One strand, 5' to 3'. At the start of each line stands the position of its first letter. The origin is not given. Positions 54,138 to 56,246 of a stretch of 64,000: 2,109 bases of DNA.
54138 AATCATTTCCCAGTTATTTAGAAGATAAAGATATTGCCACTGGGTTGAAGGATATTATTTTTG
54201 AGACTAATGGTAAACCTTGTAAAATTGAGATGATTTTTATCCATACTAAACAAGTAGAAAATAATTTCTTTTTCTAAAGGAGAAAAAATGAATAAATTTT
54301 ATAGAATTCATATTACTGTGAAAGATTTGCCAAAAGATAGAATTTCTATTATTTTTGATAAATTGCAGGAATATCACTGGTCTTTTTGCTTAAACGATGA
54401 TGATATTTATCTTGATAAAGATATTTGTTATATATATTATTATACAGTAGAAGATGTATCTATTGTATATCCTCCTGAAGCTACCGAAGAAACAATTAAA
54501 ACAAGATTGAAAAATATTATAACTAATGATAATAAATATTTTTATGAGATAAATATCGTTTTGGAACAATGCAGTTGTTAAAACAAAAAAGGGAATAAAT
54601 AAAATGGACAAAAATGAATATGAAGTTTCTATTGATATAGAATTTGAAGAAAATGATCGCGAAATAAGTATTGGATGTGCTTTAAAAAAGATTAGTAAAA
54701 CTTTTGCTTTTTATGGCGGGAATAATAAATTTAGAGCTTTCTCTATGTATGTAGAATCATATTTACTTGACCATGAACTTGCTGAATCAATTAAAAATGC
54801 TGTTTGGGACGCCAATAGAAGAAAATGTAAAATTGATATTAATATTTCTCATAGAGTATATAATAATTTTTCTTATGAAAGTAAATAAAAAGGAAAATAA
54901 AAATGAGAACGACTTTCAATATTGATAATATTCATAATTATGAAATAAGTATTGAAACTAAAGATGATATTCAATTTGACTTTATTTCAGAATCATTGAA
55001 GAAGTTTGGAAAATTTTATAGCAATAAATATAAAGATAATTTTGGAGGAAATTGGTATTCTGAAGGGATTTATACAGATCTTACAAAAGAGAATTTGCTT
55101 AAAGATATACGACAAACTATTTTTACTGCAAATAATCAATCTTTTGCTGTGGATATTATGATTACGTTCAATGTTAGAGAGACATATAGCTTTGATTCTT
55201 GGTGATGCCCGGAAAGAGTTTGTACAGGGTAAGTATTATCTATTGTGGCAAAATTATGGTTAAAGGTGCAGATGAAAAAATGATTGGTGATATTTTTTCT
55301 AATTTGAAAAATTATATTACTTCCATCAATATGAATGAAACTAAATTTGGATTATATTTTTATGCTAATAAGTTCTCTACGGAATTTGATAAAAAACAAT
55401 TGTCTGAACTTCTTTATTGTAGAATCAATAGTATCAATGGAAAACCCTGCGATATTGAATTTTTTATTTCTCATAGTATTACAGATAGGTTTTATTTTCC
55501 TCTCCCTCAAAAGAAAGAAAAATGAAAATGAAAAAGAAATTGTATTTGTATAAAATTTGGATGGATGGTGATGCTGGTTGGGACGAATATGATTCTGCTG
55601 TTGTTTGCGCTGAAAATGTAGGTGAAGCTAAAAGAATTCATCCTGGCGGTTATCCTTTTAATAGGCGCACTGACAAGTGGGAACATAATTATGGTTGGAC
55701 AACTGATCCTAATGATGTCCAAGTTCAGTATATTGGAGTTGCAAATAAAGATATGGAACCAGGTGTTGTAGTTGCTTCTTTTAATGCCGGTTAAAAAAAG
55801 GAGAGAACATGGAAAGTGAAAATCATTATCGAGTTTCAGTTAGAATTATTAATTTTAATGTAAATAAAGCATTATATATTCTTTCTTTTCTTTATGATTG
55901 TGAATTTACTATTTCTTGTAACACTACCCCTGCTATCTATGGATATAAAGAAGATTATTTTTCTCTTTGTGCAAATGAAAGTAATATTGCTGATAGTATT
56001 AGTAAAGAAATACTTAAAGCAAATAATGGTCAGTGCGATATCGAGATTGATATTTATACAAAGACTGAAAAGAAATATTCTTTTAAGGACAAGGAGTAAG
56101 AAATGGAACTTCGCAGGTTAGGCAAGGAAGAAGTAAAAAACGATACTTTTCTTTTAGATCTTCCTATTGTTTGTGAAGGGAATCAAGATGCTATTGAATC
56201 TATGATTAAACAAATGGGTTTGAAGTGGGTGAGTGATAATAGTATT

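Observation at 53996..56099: Six-gene array of diverged proteins of about 95 aa (family D), interrupted by a motif-1 element and a family A gene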

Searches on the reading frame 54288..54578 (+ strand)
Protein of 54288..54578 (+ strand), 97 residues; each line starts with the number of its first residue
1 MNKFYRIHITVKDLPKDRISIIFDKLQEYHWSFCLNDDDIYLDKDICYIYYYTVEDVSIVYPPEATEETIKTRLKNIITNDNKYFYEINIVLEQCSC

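Call 9: search_protein_families(library=pfam, proteins=[window:54288-54578:+], max_evalue=1)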
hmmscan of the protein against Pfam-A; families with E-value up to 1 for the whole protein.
window:54288-54578:+ (97 aa): 0 families

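Call 10: search_protein_families(library=phrogs, proteins=[window:54288-54578:+], max_evalue=1)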
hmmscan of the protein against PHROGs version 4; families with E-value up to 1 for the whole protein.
window:54288-54578:+ (97 aa): 1 family
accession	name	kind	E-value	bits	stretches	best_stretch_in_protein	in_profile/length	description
phrog_30342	-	unknown function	0.0092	17.5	1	9-88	28-104/108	-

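Call 42: predict_structure(protein=window:54288-54578:+)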
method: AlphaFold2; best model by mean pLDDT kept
length: 97 residues; sequences in the alignment: 1
mean_pLDDT: 56.3   pTM: 0.44
mean pLDDT of the five models: 56.3, 55.8, 52.8, 51.7, 51.1
residues with pLDDT >= 90: 0; 70-90: 4; 50-70: 76; < 50: 17
segments of 3 or more residues with pLDDT < 50: 36-38, 81-85
pLDDT, mean of each block of 10 residues (from residue 1): 59 56 54 50 53 53 67 58 52 63
secondary structure, 60 per line:
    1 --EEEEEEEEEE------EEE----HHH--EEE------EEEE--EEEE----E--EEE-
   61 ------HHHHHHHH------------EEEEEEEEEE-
elements in order: E3-12 E19-21 E31-33 E40-43 E46-49 E57-59 H67-74 E87-96

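Call 63: search_protein_families(library=padloc, proteins=[window:54288-54578:+], max_evalue=1)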
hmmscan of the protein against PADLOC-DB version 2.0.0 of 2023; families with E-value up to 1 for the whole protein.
window:54288-54578:+ (97 aa): 0 families

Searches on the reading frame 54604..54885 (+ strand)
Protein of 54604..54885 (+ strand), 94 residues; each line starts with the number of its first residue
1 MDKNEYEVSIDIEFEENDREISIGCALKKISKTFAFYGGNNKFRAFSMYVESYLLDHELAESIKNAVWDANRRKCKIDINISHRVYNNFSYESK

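Call 9: search_protein_families(library=pfam, proteins=[window:54604-54885:+], max_evalue=1)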
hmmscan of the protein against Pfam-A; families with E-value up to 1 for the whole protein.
window:54604-54885:+ (94 aa): 1 family
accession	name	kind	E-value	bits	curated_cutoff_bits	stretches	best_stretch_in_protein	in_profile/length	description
PF09249.16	tRNA_NucTransf2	-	0.089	13.5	27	1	27-84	6-63/113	tRNA nucleotidyltransferase, second domain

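Call 10: search_protein_families(library=phrogs, proteins=[window:54604-54885:+], max_evalue=1)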
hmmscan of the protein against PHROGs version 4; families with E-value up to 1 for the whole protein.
window:54604-54885:+ (94 aa): 1 family
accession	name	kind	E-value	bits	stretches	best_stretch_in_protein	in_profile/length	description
phrog_24181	-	unknown function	0.17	13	1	10-51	39-80/137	-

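Call 18: find_homologous_proteins(query=A2, max_evalue=1)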
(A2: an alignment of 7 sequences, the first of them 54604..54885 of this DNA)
Query A2 (7 sequences) (94 aa, profile of the alignment): 5 proteins with E <= 1 among 239 candidates.
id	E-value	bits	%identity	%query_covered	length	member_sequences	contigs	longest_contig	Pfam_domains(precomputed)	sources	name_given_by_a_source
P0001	1.5e-27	114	100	100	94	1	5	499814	-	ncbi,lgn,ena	ncbi:MAG: hypothetical protein AABY32_01540 [Nanoarchaeota archaeon]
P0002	6.6e-26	108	27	98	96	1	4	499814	-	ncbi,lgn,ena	ncbi:MAG: hypothetical protein AABY32_01560 [Nanoarchaeota archaeon]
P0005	3.5e-22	96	26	37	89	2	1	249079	-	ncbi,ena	ncbi:MAG: hypothetical protein AABY32_01550 [Nanoarchaeota archaeon]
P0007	1.7e-18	85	40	11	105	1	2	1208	-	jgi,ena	-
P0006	4.4e-18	83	-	-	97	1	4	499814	-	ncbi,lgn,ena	ncbi:MAG: hypothetical protein AABY32_01535 [Nanoarchaeota archaeon]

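Call 25: predict_structure(alignment_id=A2)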
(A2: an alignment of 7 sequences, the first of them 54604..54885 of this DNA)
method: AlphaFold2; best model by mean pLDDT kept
length: 94 residues; sequences in the alignment: 7
mean_pLDDT: 92.2   pTM: 0.81
mean pLDDT of the five models: 92.2, 92.1, 91.6, 91.3, 90.6
residues with pLDDT >= 90: 70; 70-90: 22; 50-70: 2; < 50: 0
segments of 3 or more residues with pLDDT < 50: none
pLDDT, mean of each block of 10 residues (from residue 1): 89 89 97 94 95 96 97 95 84 77
secondary structure, 60 per line:
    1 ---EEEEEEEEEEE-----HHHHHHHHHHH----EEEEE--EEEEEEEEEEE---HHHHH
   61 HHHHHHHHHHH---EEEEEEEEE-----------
elements in order: E4-14 H20-30 E35-39 E42-52 H56-71 E75-83

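Call 27: fold_search(model_id=the predicted structure, library=pdb)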
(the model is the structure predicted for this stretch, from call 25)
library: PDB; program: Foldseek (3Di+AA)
matches with E <= 10: 1681; with E <= 0.001: 0
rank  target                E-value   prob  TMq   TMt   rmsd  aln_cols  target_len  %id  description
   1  7r32_C                1.2e-03  0.99  0.45  0.46   5.0       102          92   19  Carbon regulatory PII-like protein SbtB from Synechocystis sp. 6803, delta104 variant, in complex with ADP (co-crystal (released 2023-02-15)
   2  6wue_A                1.4e-03  1.00  0.47  0.49   6.3        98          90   14  Tetragonal crystal form of SbtB from Synechocystis PCC6803 (released 2020-08-26)
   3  7r32_A                1.4e-03  0.99  0.46  0.48   4.9        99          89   18  Carbon regulatory PII-like protein SbtB from Synechocystis sp. 6803, delta104 variant, in complex with ADP (co-crystal (released 2023-02-15)
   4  2nyi_A                2.5e-03  1.00  0.51  0.33   4.0        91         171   15  Crystal Structure of an Unknown Protein from Galdieria sulphuraria (released 2006-12-12)
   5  4rjv_C                2.5e-03  0.99  0.40  0.45   5.2        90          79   14  Crystal Structure of a De Novo Designed Ferredoxin Fold, Northeast Structural Genomics Consortium (NESG) Target OR461 (released 2014-10-22)
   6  3dfe_B                2.6e-03  1.00  0.53  0.58   4.6        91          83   15  Crystal structure of a Putative Pii-Like Signaling Protein (YP_323533.1) from ANABAENA VARIABILIS ATCC 29413 at 2.35 A (released 2008-08-05)
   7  2qmu_B                3.0e-03  0.98  0.42  0.43   5.9        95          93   16  Structure of an archaeal heterotrimeric initiation factor 2 reveals a nucleotide state between the GTP and the GDP sta (released 2007-11-06)
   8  2nyi_B                3.4e-03  1.00  0.50  0.33   3.9        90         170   16  Crystal Structure of an Unknown Protein from Galdieria sulphuraria (released 2006-12-12)
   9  4ney_B                3.4e-03  1.00  0.50  0.31   6.7       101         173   13  Crystal Structure of an engineered protein with ferredoxin fold, Northeast Structural Genomics Consortium (NESG) Targe (released 2014-01-15)
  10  3dfe_E                3.9e-03  1.00  0.54  0.60   4.2        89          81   13  Crystal structure of a Putative Pii-Like Signaling Protein (YP_323533.1) from ANABAENA VARIABILIS ATCC 29413 at 2.35 A (released 2008-08-05)
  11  3dfe_A                4.2e-03  1.00  0.53  0.59   4.3        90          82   14  Crystal structure of a Putative Pii-Like Signaling Protein (YP_323533.1) from ANABAENA VARIABILIS ATCC 29413 at 2.35 A (released 2008-08-05)
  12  2eky_B                4.2e-03  0.99  0.46  0.44   5.5        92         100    9  Crystal Structure of hypothetical protein MJ1052 from Methanocaldococcus jannaschii (Form 1) (released 2007-10-02)
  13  1hwu_E                4.5e-03  1.00  0.53  0.57   3.8        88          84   14  STRUCTURE OF PII PROTEIN FROM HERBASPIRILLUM SEROPEDICAE (released 2003-06-17)
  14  7lmx_A                4.5e-03  1.00  0.50  0.59   3.6        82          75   11  A HIGHLY SPECIFIC INHIBITOR OF INTEGRIN ALPHA-V BETA-6 WITH A DISULFIDE (released 2022-08-10)
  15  8zor_D                4.5e-03  1.00  0.54  0.55   4.2        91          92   19  Cryo-EM structure of bicarbonate transporter SbtA in complex with PII-like signaling protein SbtB (T-loop truncation)  (released 2025-12-03)
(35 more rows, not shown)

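Call 29: fold_search(model_id=the predicted structure, library=viral)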
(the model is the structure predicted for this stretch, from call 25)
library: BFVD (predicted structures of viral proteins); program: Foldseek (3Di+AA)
matches with E <= 10: 1261; with E <= 0.001: 2
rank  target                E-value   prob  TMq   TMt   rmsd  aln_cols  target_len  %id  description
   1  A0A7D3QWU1            7.5e-04  1.00  0.47  0.20   5.6       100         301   15  Translation initiation factor 2 alpha subunit [Fadolivirus FV1/VV64]
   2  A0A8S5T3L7            9.2e-04  1.00  0.53  0.58   3.7        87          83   10  Uncharacterized protein [Podoviridae sp. ctefc32]
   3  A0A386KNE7            1.1e-03  0.92  0.37  0.32  10.1       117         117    8  Uncharacterized protein [Acinetobacter phage vB_AbaM_B09_Aci02-2]
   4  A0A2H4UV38            1.6e-03  0.89  0.33  0.15   9.6       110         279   17  Eukaryotic translation initiation factor eIF-2 alpha [Bodo saltans virus]
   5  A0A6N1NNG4            2.2e-03  0.99  0.45  0.20   6.2       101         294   11  Putative translation factor [Tupanvirus soda lake]
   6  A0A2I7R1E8            2.3e-03  1.00  0.51  0.46   5.1        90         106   17  (no name in the UniProt tables at hand)
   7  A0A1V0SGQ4            2.5e-03  0.98  0.42  0.18   5.6       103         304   16  Translation initiation factor eIF-2 alpha subunit [Hokovirus HKV1]
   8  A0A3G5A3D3            2.5e-03  0.87  0.35  0.15   7.8        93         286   13  Putative eukaryotic translation initiation factor 2 subunit 1 [Gaeavirus sp.]
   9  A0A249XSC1            4.2e-03  1.00  0.54  0.33   4.6        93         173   12  Uncharacterized protein [Mycobacterium phage Phabba]
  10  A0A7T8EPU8            4.2e-03  0.96  0.42  0.38   5.7       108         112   12  Uncharacterized protein [Erwinia phage pEa_SNUABM_5]
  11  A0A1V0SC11            4.2e-03  0.95  0.42  0.19   6.5       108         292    9  Translation initiation factor eIF-2 alpha subunit [Catovirus CTV1]
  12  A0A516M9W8            4.8e-03  1.00  0.46  0.58   5.3        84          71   12  (no name in the UniProt tables at hand)
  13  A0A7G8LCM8            5.1e-03  0.97  0.43  0.35   5.2        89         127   13  (no name in the UniProt tables at hand)
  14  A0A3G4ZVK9            5.5e-03  0.96  0.41  0.29   5.1        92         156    9  Uncharacterized protein (Fragment) [Edafosvirus sp.]
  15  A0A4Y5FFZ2            5.5e-03  0.75  0.32  0.34   7.4        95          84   20  (no name in the UniProt tables at hand)
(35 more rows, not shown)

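Call 62: search_solved_structures(query=A2, max_evalue=10)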
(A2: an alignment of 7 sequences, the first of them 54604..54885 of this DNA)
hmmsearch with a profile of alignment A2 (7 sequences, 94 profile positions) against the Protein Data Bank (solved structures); distinct sequences matched with E-value up to 10: 5.
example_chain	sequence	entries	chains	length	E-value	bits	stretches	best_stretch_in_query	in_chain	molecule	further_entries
2dch_X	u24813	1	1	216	0.024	18.4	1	2-51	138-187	putative homing endonuclease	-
7unh_A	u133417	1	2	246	0.68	13.8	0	18-44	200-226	SP2 designed chlorophyll dimer protein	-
7uni_A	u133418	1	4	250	0.72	13.7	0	18-44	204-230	SP2-ZnPPaM designed chlorophyll dimer protein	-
4lk4_A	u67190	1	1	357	0.8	13.5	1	27-92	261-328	VESB protease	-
3c9g_A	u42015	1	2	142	1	13.2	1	6-80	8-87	UPF0200/UPF0201 protein AF_1395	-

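Call 63: search_protein_families(library=padloc, proteins=[window:54604-54885:+], max_evalue=1)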
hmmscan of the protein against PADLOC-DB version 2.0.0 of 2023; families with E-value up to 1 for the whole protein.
window:54604-54885:+ (94 aa): 0 families

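Call 76: search_protein_families(library=ncbifam, proteins=[window:54604-54885:+], max_evalue=0.1)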
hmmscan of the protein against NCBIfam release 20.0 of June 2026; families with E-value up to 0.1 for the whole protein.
window:54604-54885:+ (94 aa): 0 families

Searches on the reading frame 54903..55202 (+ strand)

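Call 9: search_protein_families(library=pfam, proteins=[window:54903-55202:+], max_evalue=1)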
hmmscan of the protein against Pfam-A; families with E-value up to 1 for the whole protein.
window:54903-55202:+ (100 aa): 1 family
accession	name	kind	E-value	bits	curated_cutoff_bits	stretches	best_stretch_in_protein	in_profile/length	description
PF22807.2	TrAA12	-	0.053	12.3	30.9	1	8-65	141-200/463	TrAA12-like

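Call 10: search_protein_families(library=phrogs, proteins=[window:54903-55202:+], max_evalue=1)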
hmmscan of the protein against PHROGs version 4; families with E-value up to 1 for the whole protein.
window:54903-55202:+ (100 aa): 4 families
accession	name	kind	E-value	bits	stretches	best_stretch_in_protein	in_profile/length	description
phrog_9226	-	unknown function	0.051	14.2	1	3-41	4-42/261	-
phrog_2884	-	unknown function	0.095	14.2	1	41-96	12-63/78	-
phrog_34125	-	unknown function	0.2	12.9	1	7-84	29-104/136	-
phrog_28799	-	unknown function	0.36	11.7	1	16-83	66-133/178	-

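Call 63: search_protein_families(library=padloc, proteins=[window:54903-55202:+], max_evalue=1)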
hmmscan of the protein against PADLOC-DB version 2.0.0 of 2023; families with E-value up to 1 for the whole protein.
window:54903-55202:+ (100 aa): 0 families

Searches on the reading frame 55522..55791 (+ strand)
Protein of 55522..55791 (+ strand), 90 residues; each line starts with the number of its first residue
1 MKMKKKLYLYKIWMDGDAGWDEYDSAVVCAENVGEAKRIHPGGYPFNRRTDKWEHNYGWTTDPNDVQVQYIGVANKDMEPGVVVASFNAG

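Call 9: search_protein_families(library=pfam, proteins=[window:55522-55791:+], max_evalue=1)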
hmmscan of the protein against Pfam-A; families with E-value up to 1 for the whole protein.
window:55522-55791:+ (90 aa): 0 families

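Call 10: search_protein_families(library=phrogs, proteins=[window:55522-55791:+], max_evalue=1)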
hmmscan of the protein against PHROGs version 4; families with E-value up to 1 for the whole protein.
window:55522-55791:+ (90 aa): 1 family
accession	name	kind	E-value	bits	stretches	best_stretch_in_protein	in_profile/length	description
phrog_5444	-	unknown function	3.7e-15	57.6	1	9-90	3-82/82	-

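Call 63: search_protein_families(library=padloc, proteins=[window:55522-55791:+], max_evalue=1)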
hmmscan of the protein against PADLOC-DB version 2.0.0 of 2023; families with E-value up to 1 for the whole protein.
window:55522-55791:+ (90 aa): 0 families

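Call 76: search_protein_families(library=ncbifam, proteins=[window:55522-55791:+], max_evalue=0.1)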
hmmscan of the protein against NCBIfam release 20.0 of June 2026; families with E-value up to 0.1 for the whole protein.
window:55522-55791:+ (90 aa): 0 families

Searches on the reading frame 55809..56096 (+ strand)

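Call 9: search_protein_families(library=pfam, proteins=[window:55809-56096:+], max_evalue=1)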
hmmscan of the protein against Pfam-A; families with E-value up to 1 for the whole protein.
window:55809-56096:+ (96 aa): 0 families

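Call 10: search_protein_families(library=phrogs, proteins=[window:55809-56096:+], max_evalue=1)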
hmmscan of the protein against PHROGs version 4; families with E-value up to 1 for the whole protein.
window:55809-56096:+ (96 aa): 1 family
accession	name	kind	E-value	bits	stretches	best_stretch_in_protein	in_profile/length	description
phrog_15182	-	unknown function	0.058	14.4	1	63-89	18-44/57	-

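Call 63: search_protein_families(library=padloc, proteins=[window:55809-56096:+], max_evalue=1)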
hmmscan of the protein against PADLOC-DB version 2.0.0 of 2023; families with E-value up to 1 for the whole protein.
window:55809-56096:+ (96 aa): 0 families

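Call 76: search_protein_families(library=ncbifam, proteins=[window:55809-56096:+], max_evalue=0.1)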
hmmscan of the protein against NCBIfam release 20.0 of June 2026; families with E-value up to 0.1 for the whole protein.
window:55809-56096:+ (96 aa): 0 families
